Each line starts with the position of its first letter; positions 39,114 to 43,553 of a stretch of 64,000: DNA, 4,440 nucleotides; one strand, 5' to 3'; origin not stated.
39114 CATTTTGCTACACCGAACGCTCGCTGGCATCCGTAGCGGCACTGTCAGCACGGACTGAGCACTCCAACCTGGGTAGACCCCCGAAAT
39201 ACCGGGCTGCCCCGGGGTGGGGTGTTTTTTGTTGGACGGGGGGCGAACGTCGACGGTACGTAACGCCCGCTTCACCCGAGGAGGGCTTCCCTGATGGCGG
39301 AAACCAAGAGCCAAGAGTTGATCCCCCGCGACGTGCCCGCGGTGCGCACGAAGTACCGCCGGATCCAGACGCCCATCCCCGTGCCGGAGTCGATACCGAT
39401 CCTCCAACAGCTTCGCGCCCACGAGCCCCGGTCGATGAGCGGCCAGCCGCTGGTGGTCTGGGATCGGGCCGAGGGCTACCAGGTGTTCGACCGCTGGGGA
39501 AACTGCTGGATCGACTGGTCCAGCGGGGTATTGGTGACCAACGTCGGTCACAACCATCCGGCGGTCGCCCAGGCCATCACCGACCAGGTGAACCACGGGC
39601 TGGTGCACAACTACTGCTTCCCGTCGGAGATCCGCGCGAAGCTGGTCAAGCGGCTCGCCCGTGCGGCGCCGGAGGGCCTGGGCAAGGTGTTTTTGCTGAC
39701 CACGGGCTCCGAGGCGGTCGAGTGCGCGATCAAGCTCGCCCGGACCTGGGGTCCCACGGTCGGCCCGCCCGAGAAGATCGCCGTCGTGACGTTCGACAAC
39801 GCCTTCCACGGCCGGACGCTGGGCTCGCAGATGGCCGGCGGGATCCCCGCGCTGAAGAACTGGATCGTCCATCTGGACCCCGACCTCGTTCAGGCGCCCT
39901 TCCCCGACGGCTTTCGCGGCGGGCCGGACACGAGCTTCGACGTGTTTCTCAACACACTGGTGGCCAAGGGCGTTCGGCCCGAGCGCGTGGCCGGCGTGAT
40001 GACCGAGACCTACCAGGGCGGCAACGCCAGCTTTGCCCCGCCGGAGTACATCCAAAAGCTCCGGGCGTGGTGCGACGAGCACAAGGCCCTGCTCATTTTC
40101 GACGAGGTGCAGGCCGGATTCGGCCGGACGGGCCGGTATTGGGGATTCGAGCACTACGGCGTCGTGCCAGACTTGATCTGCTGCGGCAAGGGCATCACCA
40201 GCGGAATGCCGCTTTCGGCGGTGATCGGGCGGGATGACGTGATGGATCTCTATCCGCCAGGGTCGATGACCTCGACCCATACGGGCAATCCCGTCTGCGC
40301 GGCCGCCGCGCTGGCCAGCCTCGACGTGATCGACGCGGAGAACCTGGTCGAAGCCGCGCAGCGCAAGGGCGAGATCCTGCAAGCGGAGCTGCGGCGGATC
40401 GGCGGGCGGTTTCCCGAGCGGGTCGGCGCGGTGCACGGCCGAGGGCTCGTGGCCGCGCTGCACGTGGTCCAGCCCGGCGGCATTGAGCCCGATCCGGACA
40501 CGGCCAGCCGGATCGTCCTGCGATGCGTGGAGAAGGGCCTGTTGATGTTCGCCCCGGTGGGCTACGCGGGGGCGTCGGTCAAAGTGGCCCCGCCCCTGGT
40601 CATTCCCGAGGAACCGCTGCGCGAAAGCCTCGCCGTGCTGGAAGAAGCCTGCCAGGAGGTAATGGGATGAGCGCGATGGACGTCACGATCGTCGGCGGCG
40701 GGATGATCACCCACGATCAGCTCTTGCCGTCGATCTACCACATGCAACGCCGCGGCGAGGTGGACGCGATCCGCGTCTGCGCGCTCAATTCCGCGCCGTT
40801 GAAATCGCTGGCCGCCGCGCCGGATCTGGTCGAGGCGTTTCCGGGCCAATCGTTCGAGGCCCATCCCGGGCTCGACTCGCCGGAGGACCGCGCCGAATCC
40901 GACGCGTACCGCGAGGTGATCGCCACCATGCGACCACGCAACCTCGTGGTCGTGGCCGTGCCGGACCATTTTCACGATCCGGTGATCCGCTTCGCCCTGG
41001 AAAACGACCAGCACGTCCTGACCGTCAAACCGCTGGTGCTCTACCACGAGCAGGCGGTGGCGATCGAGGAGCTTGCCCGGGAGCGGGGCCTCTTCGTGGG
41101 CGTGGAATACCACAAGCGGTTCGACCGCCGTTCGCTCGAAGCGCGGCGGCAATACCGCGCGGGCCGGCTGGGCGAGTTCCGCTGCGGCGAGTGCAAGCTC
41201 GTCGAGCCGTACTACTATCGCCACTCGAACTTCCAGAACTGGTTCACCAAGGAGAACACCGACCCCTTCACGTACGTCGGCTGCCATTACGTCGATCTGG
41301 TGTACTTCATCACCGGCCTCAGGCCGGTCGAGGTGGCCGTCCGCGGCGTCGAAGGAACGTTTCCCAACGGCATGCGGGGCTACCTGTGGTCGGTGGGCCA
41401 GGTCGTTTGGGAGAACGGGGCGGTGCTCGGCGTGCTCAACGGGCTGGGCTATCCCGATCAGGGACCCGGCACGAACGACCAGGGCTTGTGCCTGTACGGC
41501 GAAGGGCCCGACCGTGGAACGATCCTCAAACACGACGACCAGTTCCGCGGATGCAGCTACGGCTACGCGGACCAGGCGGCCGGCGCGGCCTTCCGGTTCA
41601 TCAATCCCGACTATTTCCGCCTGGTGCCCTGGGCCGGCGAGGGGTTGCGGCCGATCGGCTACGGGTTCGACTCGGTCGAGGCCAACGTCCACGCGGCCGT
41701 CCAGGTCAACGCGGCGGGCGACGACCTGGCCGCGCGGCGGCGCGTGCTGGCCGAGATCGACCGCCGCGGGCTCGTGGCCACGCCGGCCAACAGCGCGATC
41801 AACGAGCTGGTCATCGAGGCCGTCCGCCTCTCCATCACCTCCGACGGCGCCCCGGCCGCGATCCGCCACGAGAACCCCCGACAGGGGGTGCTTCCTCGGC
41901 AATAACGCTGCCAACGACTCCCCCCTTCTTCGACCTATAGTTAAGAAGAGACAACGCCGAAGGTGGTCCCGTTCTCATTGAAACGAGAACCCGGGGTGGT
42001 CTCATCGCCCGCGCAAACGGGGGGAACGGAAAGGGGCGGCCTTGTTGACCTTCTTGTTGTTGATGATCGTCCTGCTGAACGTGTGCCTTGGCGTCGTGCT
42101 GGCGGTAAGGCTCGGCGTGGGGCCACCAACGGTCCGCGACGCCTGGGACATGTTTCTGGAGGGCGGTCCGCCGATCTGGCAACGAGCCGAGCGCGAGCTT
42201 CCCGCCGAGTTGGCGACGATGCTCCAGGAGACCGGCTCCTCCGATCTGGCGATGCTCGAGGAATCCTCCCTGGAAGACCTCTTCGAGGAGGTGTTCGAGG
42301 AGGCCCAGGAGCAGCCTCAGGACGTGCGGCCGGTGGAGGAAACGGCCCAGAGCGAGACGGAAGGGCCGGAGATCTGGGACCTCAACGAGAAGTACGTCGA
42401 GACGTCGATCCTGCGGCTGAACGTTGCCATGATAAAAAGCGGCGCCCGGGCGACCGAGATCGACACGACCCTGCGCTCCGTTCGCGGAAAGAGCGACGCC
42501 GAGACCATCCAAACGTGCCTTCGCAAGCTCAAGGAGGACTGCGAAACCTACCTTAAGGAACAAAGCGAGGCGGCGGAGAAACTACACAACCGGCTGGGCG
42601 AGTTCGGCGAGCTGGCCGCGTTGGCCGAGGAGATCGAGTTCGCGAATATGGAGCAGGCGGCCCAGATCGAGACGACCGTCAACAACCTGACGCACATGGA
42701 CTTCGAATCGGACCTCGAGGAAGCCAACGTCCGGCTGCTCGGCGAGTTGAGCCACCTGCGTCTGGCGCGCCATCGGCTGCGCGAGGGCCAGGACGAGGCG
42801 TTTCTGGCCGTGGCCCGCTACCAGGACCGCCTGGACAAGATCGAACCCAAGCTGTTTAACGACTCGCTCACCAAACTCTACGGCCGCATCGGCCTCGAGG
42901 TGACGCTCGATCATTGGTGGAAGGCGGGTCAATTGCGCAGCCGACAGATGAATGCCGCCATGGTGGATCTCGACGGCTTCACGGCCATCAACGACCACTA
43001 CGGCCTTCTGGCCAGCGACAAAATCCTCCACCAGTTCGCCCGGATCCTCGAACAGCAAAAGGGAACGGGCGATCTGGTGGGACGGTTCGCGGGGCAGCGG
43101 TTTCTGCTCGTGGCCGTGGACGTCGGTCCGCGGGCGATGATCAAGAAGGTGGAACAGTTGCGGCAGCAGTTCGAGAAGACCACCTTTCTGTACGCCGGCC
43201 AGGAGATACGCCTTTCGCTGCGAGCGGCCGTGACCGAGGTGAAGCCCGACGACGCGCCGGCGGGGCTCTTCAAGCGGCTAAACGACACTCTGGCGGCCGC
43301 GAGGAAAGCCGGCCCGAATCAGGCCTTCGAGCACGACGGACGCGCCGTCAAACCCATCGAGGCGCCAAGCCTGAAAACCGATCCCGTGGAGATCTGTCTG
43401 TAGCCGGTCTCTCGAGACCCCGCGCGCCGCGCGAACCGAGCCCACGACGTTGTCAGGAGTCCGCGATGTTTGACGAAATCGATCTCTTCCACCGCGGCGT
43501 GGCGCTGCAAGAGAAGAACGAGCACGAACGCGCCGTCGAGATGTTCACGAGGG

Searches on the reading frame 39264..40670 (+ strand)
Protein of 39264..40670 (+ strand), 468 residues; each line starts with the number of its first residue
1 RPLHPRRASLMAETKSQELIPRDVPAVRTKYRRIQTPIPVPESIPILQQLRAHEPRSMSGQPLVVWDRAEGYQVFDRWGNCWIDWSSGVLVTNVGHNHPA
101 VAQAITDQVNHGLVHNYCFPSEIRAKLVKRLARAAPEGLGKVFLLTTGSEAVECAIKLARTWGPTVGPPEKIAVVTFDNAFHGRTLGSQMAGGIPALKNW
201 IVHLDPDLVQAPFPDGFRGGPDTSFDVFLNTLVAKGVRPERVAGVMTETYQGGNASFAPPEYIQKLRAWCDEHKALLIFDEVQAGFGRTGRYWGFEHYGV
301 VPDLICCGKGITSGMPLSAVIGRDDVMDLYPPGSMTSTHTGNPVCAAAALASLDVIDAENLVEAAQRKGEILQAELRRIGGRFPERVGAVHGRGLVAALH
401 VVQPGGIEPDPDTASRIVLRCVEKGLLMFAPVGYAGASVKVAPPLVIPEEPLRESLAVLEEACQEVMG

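Call 54: search_protein_families(library=pfam, proteins=[window:39264-40670:+], max_evalue=0.0001)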
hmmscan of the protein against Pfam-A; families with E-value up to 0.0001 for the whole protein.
window:39264-40670:+ (468 aa): 1 family
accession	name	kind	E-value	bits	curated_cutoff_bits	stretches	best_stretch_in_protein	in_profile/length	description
PF00202.27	Aminotran_3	-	5.2e-92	309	30.5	1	61-462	8-402/403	Aminotransferase class-III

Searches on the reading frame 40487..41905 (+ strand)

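Call 55: search_protein_families(library=pfam, proteins=[window:40487-41905:+], max_evalue=0.0001)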
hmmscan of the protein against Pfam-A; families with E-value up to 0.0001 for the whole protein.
window:40487-41905:+ (472 aa): 2 families
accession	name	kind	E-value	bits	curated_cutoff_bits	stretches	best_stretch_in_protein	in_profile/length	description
PF01408.29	GFO_IDH_MocA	-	2.2e-10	41.7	24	1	66-208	3-120/120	Oxidoreductase family, NAD-binding Rossmann fold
PF22725.1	GFO_IDH_MocA_C3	-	7.8e-06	26.3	27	1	218-288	3-73/124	GFO/IDH/MocA C-terminal domain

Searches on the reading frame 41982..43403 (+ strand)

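Call 55: search_protein_families(library=pfam, proteins=[window:41982-43403:+], max_evalue=0.0001)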
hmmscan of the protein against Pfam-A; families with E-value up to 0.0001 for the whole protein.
window:41982-43403:+ (473 aa): 1 family
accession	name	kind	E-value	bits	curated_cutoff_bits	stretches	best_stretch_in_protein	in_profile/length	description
PF00990.26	GGDEF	-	1e-21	77.8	23.8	1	293-447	3-161/161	Diguanylate cyclase, GGDEF domain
